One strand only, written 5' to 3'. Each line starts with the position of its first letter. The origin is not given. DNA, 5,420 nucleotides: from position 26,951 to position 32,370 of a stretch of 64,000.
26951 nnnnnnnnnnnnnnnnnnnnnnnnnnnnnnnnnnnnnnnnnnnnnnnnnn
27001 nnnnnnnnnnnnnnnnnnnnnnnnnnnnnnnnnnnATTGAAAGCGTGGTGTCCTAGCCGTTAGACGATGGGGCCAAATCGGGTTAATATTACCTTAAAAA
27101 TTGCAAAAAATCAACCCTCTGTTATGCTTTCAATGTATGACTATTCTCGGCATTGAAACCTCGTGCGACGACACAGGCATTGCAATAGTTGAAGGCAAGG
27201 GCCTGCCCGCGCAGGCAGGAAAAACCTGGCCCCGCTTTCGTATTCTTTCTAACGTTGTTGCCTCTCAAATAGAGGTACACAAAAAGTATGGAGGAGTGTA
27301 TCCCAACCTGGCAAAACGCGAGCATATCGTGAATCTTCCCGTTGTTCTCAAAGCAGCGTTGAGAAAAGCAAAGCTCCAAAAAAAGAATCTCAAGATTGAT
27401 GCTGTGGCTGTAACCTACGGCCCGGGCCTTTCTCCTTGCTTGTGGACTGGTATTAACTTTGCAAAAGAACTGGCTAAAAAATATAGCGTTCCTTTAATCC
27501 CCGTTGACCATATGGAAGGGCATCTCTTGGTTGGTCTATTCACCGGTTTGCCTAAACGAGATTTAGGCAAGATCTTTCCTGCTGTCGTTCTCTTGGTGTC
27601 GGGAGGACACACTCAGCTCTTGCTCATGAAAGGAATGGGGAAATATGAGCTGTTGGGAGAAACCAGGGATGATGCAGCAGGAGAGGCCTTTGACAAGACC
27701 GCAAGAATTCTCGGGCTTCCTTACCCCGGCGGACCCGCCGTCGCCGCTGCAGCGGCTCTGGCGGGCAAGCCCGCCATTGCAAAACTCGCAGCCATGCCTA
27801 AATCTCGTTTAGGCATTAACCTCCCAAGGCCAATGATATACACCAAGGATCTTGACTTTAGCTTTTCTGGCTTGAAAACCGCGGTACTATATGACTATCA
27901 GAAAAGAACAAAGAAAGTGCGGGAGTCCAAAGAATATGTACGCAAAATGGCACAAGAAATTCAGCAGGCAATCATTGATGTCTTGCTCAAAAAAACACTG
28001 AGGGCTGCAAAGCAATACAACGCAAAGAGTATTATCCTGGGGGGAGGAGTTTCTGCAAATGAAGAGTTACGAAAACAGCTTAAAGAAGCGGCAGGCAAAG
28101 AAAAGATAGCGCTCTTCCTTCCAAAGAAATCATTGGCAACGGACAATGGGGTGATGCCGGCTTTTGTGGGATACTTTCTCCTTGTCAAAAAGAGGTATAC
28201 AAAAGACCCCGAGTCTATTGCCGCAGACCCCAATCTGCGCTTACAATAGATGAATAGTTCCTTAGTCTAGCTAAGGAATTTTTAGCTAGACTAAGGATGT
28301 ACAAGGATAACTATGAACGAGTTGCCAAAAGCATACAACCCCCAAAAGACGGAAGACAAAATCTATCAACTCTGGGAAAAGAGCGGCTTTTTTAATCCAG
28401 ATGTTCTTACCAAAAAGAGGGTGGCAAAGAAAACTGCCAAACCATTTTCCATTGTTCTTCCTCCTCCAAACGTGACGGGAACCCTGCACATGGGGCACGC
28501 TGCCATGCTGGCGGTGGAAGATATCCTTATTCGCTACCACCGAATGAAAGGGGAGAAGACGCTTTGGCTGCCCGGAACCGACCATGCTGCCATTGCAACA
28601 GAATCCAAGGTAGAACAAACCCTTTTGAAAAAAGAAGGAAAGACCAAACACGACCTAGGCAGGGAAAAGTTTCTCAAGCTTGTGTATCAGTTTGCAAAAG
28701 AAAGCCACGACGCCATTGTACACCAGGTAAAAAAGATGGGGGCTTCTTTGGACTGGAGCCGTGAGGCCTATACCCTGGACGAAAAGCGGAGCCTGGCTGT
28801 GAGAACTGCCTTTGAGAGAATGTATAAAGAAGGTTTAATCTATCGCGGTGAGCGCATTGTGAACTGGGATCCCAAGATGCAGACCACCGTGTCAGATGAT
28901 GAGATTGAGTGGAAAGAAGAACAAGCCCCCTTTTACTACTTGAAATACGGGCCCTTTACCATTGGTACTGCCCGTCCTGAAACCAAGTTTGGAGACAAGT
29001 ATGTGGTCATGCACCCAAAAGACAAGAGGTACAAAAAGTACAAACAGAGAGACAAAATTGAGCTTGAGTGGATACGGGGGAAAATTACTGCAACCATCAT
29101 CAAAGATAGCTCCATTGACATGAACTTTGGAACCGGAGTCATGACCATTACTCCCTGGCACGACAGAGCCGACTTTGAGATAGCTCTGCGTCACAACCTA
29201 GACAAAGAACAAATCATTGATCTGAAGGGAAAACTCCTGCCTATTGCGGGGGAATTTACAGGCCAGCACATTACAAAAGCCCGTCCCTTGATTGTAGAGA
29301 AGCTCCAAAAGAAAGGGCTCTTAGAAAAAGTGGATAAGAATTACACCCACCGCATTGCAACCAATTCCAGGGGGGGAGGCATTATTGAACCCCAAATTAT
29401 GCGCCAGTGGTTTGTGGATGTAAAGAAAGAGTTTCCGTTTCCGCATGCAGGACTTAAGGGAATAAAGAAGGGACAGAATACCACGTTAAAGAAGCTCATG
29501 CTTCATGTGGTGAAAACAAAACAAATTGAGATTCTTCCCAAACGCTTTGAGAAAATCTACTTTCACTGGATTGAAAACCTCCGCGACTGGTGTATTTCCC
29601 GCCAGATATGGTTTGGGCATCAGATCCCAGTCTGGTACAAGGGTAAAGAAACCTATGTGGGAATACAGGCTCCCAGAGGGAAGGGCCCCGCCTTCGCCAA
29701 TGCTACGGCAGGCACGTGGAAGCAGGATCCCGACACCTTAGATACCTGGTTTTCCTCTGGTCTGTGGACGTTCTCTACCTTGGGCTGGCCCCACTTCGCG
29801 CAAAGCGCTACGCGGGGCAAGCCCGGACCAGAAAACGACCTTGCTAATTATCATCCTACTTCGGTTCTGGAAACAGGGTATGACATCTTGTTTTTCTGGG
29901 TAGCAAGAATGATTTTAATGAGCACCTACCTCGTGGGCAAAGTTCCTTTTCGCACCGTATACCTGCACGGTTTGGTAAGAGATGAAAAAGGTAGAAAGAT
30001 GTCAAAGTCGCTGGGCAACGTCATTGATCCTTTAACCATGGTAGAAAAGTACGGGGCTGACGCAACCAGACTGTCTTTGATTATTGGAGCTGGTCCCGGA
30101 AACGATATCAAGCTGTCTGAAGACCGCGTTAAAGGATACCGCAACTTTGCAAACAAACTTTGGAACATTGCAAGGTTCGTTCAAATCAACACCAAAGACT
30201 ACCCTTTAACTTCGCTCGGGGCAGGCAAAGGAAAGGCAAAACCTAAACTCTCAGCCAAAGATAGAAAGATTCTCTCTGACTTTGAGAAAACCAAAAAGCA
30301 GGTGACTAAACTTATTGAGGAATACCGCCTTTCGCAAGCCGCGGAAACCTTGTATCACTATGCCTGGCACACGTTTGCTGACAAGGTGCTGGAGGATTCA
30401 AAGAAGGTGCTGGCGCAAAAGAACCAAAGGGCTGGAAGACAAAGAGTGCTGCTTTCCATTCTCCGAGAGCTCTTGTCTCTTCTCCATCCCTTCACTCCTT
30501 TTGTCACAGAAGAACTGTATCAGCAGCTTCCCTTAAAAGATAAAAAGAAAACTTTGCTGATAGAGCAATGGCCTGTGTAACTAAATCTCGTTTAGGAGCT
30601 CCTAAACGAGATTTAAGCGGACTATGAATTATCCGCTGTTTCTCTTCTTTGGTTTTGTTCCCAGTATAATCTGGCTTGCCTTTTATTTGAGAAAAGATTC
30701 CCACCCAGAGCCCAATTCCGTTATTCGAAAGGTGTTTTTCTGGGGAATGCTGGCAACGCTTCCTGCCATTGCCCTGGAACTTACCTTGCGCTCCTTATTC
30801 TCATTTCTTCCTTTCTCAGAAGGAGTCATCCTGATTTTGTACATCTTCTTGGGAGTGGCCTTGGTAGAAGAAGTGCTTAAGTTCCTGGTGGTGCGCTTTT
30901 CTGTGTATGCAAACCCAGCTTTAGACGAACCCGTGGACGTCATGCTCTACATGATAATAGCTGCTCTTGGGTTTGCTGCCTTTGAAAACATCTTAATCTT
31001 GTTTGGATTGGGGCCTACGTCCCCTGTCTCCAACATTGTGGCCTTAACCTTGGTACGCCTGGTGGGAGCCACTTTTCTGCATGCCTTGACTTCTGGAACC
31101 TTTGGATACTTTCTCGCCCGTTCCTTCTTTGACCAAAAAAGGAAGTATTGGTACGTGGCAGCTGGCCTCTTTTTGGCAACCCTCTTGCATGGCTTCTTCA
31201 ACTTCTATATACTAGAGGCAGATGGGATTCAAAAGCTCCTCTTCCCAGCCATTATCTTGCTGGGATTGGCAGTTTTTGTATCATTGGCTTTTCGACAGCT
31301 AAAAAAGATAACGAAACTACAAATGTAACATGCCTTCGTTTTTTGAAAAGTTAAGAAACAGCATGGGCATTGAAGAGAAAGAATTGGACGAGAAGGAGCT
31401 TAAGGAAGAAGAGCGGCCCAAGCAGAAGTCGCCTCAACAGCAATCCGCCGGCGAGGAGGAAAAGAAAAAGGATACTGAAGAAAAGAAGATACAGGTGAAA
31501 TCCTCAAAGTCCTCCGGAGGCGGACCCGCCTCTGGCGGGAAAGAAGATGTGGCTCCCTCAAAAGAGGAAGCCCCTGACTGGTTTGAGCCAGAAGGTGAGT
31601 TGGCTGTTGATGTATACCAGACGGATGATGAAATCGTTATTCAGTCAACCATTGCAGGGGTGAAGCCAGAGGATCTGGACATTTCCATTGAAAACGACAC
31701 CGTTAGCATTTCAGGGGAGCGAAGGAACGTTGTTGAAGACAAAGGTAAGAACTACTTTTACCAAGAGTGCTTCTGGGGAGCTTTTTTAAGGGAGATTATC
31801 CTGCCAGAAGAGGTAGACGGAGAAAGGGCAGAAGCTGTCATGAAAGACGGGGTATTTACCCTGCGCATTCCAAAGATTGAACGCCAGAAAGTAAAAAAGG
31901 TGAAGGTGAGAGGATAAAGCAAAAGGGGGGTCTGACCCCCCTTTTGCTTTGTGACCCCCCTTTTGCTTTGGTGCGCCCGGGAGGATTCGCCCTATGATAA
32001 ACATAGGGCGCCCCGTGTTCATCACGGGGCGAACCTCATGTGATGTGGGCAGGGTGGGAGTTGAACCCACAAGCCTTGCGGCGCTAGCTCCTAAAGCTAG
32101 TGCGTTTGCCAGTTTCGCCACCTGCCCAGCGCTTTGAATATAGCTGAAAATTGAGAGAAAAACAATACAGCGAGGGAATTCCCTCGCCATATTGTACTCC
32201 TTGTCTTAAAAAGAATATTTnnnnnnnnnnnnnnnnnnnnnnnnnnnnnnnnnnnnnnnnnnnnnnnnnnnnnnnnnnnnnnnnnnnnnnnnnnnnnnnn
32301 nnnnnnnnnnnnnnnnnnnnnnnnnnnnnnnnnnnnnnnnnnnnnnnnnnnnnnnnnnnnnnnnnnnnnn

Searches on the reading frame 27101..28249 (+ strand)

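Call 16: search_protein_families(library=pfam, proteins=[window:27101-28249:+])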
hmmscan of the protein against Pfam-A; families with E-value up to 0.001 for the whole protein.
window:27101-28249:+ (382 aa): 2 families
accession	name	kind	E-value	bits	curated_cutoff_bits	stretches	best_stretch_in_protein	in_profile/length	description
PF00814.31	TsaD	-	1.4e-82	277.8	24.8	1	48-354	2-263/264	tRNA N6-adenosine threonylcarbamoyltransferase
PF22521.2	HypF_C_2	-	1.4e-08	35.2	27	1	271-351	157-237/241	Carbamoyltransferase, Kae1-like Domain, second subdomain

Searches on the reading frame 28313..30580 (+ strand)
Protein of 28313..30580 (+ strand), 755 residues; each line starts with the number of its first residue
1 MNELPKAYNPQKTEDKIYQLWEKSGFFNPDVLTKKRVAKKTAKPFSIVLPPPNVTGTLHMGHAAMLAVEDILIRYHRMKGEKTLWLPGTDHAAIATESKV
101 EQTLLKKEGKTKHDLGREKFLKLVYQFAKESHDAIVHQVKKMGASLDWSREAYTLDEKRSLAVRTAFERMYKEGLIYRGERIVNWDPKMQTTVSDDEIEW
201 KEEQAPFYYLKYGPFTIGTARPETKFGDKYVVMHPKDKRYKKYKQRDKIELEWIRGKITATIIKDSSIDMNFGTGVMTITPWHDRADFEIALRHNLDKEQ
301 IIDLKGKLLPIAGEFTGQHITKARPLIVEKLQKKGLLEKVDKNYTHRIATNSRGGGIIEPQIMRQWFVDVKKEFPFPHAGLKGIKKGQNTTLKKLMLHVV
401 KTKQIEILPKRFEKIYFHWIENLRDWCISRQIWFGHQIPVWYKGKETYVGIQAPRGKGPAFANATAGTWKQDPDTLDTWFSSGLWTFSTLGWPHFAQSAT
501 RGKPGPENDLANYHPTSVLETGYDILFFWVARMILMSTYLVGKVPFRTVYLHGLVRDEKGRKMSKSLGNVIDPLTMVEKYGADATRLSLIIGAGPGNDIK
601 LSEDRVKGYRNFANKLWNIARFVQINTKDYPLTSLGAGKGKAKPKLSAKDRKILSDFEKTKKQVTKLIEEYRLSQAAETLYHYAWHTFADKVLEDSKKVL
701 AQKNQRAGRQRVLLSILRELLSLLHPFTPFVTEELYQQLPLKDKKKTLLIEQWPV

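Call 16: search_protein_families(library=pfam, proteins=[window:28313-30580:+])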
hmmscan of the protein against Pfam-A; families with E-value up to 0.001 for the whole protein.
window:28313-30580:+ (755 aa): 5 families
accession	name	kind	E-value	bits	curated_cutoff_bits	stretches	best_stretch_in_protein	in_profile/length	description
PF00133.28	tRNA-synt_1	-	1.1e-130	436.5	22.7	1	16-602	1-414/414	tRNA synthetases class I (I, L, M and V)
PF08264.19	Anticodon_1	-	6e-26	91.5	25.1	1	650-754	1-105/148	Anticodon-binding domain of tRNA ligase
PF09334.17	tRNA-synt_1g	-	2.7e-21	76.2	20.1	3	52-199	8-136/391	tRNA synthetases class I (M)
PF13603.12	tRNA-synt_1_2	-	8.9e-05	22.5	25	0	270-306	108-144/185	Leucyl-tRNA synthetase, editing domain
PF01406.26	tRNA-synt_1e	-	0.00016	21.6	27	0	521-590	213-281/301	tRNA synthetases class I (C) catalytic domain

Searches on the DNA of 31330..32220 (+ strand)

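Call 60: search_rna_families(source=window, start=31880, end=32220, threshold=evalue, max_evalue=1)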
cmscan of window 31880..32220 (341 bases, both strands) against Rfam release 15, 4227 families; matches with E-value up to 1: 15.
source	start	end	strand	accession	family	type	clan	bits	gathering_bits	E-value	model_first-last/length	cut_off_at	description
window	32046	32127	-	RF00005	tRNA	Gene; tRNA;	CL00001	59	29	1.8e-12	1-71/71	no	tRNA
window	31912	32004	-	RF02029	sraA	Gene; sRNA;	-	30.2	56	0.0066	1-95/95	no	sraA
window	31889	31954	+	RF02029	sraA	Gene; sRNA;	-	26.5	56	0.04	1-95/95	no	sraA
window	31911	31957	+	RF03607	mir-9447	Gene; miRNA;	-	24.3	67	0.015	1-68/68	no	mir-9447 microRNA precursor family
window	32154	32201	-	RF04106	mir-1303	Gene; miRNA;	-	22.7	107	0.048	1-85/85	no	mir-1303 microRNA precursor family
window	31916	32030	-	RF00166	PrrB_RsmZ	Gene; sRNA;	CL00106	22.1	44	0.0032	1-133/133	no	PrrB/RsmZ RNA family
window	31917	31949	+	RF03610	mir-H7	Gene; miRNA;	CL00141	21.6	94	0.2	1-69/69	no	mir-H7 microRNA precursor family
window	31896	31969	+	RF02338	GlsR16_miR3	Gene; snRNA; snoRNA; CD-box;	-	20.8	100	0.02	1-77/77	no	Giardia snoRNA GlsR16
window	31913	31952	-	RF04279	mir-H20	Gene; miRNA;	CL00141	20.4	99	0.2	1-82/82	no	mir-H20 microRNA precursor family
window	31917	31949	-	RF03201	mir-617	Gene; miRNA;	-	19.8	80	0.16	1-82/82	no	mir-617 microRNA precursor family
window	31886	31949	-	RF02892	SR6_antitoxin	Gene; antisense;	-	19.6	55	0.54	1-104/104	no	Bacillus SR6 antitoxin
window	31895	31970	+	RF03831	mir-627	Gene; miRNA;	-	18.9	86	0.16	1-87/87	no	mir-627 microRNA precursor family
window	31898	31968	+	RF03792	MIR6462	Gene; miRNA;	-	18.9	96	0.71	1-119/119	no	MIR6462 microRNA precursor family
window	31880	31958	+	RF00084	CsrC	Gene; sRNA;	CL00106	12.2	61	0.15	165-255/255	5'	CsrC RNA family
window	31880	31978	+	RF01675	CrcZ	Gene; sRNA;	-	12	95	0.35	301-398/398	5'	Pseudomonas sRNA CrcZ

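Call 77: search_with_rna_model(model_id=R1, sources=[L245, L246, L247, L248, L249, L250, L251, L252, L253], max_evalue=1, filters=off)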
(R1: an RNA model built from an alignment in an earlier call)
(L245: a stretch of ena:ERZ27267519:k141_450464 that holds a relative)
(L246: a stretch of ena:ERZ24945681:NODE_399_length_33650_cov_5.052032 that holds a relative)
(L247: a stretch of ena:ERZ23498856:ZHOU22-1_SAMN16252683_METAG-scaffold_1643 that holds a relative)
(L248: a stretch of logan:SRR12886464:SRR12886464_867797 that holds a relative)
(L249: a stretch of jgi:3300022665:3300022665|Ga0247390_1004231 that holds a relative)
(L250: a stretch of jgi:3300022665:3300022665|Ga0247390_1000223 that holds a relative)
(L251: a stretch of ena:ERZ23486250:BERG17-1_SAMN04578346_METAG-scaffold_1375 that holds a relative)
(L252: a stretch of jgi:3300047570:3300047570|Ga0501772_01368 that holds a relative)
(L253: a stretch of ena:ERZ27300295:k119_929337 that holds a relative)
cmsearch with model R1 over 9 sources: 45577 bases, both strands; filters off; matches with E-value up to 1: 8.
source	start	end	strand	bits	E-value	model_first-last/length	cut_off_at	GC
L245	3654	3706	-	50.4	3.7e-11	1-51/51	no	0.58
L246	3654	3706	-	50.4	3.7e-11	1-51/51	no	0.58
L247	3654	3706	-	50.4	3.7e-11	1-51/51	no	0.58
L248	1208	1260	-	50.4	3.7e-11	1-51/51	no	0.58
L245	3655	3707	+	42.5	4.4e-09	1-51/51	no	0.57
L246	3655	3707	+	42.5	4.4e-09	1-51/51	no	0.57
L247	3655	3707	+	42.5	4.4e-09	1-51/51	no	0.57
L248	1209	1261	+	42.5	4.4e-09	1-51/51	no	0.57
